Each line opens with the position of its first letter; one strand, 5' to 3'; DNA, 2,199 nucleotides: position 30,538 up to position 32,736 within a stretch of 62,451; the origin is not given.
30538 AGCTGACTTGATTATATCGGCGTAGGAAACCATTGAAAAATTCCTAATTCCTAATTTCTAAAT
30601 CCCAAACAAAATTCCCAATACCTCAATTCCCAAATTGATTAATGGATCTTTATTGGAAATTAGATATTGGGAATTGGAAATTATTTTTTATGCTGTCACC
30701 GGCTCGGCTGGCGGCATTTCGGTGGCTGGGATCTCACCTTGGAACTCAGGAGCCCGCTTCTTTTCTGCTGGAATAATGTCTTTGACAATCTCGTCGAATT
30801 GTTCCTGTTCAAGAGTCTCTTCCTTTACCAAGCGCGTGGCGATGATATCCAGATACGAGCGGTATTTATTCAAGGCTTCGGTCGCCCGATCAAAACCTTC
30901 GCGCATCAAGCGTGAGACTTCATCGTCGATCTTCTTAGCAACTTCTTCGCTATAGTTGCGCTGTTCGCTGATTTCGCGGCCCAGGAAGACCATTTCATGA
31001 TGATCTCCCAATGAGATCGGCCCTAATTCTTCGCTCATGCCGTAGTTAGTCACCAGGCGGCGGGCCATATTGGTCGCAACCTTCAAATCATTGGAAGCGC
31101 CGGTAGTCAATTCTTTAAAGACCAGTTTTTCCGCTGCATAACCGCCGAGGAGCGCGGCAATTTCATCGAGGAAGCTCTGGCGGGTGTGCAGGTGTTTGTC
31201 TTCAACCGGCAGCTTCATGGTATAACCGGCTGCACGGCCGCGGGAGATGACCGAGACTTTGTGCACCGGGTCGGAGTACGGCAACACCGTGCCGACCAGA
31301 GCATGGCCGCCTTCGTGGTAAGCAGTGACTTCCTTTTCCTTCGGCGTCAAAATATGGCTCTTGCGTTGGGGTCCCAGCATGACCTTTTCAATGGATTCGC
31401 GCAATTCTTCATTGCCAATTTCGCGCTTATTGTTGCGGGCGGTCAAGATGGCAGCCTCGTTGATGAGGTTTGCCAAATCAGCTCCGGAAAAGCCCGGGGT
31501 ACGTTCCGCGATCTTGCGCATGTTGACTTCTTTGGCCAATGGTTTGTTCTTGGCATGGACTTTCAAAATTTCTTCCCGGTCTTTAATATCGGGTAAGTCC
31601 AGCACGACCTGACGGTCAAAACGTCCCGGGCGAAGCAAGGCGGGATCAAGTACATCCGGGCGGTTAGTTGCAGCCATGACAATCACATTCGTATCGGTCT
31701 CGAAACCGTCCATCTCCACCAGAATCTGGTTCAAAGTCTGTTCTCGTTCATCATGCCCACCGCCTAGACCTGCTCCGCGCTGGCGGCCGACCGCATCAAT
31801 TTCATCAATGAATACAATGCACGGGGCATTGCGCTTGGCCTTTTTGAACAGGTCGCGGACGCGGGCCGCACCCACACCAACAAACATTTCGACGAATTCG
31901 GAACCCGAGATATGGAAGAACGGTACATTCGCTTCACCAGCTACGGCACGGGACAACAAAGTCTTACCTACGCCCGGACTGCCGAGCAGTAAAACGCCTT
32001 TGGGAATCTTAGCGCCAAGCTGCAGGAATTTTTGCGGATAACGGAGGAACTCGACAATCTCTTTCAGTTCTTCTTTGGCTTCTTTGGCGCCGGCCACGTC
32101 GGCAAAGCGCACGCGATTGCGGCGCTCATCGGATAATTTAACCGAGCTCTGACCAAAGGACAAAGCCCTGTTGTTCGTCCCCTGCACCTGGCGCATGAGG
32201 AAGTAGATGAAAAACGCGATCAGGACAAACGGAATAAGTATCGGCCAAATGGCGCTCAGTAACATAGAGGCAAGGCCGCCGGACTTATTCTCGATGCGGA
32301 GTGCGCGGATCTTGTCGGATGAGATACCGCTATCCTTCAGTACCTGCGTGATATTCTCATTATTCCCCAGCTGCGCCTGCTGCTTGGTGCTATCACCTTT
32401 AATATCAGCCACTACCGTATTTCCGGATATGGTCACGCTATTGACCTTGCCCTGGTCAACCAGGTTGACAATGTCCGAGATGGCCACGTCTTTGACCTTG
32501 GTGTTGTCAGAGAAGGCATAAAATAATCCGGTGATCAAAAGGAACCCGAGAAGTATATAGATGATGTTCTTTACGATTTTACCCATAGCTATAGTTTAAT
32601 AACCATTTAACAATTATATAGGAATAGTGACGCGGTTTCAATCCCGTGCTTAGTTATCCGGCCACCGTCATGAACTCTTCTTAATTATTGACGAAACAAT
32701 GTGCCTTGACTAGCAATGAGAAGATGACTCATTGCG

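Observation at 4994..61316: Low-complexity 'word-repeat' inverted repeats fill most intergenic gaps and sit directly on start codons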

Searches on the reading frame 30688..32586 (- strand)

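Call 101: search_protein_families(library=pfam, proteins=[window:30688-32586:-], max_evalue=0.0001)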
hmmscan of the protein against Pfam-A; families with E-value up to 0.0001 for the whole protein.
window:30688-32586:- (632 aa): 5 families
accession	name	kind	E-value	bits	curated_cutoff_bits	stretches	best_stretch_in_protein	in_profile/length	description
PF01434.24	Peptidase_M41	-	4e-67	226.2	29.9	1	412-600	2-191/191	Peptidase family M41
PF00004.35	AAA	-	2.6e-44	151.3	21.2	1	198-330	1-130/131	ATPase family associated with various cellular activities (AAA)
PF17862.7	AAA_lid_3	-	7.1e-13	48.3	27.2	1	354-396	2-44/45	AAA+ lid domain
PF06480.20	FtsH_ext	-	1.1e-07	32.5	25.5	1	8-90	2-98/103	FtsH Extracellular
PF07728.20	AAA_5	-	2e-05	25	22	1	197-319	1-137/139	AAA domain (dynein-related subfamily)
